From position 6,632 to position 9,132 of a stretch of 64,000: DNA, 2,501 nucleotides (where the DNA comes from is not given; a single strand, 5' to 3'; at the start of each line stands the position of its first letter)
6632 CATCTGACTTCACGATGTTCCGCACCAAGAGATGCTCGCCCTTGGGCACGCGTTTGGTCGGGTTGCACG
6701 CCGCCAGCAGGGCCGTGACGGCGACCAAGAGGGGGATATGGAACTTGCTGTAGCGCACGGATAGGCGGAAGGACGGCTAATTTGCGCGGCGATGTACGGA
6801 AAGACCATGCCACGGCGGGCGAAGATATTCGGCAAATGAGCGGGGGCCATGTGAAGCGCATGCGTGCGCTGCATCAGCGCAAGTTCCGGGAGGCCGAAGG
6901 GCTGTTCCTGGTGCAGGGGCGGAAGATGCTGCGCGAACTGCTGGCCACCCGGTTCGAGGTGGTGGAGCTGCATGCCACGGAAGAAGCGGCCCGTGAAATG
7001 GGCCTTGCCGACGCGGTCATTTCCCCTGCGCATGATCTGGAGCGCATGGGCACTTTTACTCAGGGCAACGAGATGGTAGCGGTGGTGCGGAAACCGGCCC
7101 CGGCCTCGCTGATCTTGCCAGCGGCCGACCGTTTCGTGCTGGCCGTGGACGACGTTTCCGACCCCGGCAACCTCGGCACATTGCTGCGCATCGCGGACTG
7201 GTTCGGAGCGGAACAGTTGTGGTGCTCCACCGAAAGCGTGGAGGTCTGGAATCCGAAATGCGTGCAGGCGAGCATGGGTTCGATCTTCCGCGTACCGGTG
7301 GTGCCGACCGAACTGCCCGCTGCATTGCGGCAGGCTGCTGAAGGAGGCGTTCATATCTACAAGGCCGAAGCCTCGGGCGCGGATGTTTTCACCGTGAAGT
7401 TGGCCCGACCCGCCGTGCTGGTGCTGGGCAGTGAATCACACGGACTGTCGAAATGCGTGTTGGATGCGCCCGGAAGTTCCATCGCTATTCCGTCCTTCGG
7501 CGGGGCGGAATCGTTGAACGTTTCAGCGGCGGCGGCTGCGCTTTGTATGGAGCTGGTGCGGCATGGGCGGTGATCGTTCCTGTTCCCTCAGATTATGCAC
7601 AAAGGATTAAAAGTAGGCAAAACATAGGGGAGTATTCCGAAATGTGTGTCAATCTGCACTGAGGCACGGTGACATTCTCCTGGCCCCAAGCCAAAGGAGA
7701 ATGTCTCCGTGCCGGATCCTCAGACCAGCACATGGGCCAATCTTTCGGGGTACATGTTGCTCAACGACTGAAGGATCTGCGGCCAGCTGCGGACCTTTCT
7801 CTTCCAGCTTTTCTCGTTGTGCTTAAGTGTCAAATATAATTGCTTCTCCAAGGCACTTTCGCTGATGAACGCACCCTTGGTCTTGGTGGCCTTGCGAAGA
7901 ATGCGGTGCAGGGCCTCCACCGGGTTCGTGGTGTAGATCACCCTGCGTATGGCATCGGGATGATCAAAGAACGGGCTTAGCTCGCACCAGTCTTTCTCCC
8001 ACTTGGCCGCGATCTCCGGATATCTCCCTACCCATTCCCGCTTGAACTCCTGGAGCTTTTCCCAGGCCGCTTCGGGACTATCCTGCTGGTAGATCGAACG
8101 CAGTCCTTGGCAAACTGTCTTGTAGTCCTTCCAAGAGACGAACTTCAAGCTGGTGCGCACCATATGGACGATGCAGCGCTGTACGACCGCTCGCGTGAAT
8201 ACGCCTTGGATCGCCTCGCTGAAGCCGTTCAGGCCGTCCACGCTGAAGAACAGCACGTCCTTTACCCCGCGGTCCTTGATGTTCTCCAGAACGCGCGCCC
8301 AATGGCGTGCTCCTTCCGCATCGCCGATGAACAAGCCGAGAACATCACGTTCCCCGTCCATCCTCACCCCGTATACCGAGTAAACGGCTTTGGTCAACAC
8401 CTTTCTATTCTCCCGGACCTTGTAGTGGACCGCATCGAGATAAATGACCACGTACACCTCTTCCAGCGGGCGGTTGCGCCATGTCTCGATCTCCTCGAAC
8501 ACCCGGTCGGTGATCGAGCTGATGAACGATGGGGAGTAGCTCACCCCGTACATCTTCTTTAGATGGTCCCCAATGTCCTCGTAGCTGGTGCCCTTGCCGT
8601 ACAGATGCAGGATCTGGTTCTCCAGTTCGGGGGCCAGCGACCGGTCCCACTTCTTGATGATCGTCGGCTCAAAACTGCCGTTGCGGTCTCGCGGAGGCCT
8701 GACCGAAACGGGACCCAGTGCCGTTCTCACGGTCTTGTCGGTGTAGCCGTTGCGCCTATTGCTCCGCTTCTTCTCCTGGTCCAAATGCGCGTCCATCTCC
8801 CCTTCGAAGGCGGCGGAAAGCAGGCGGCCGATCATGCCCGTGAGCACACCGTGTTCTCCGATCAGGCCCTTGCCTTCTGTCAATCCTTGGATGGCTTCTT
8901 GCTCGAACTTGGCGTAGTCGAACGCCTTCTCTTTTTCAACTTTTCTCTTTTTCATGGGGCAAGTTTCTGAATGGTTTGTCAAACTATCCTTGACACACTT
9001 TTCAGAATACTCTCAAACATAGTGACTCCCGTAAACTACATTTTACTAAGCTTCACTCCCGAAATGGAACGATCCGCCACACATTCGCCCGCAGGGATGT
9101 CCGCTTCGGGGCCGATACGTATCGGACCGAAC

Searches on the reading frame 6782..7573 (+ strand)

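Call 60: search_protein_families(library=pfam, proteins=[window:6782-7573:+], max_evalue=0.001)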
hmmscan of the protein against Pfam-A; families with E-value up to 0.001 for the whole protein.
window:6782-7573:+ (263 aa): 2 families
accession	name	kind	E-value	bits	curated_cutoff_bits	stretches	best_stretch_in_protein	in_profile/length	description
PF00588.24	SpoU_methylase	-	9.8e-31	107.2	29.7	1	118-255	2-141/142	SpoU rRNA Methylase family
PF22435.1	MRM3-like_sub_bind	-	3.8e-10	40.5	27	1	23-72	3-52/84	MRM3-like substrate binding domain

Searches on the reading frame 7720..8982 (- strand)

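Call 60: search_protein_families(library=pfam, proteins=[window:7720-8982:-], max_evalue=0.001)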
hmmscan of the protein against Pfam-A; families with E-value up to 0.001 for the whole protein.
window:7720-8982:- (420 aa): 1 family
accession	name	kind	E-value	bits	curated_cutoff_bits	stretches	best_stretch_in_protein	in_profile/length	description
PF00872.24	Transposase_mut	-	1.2e-100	337.5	21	1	40-395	19-378/379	Transposase, Mutator family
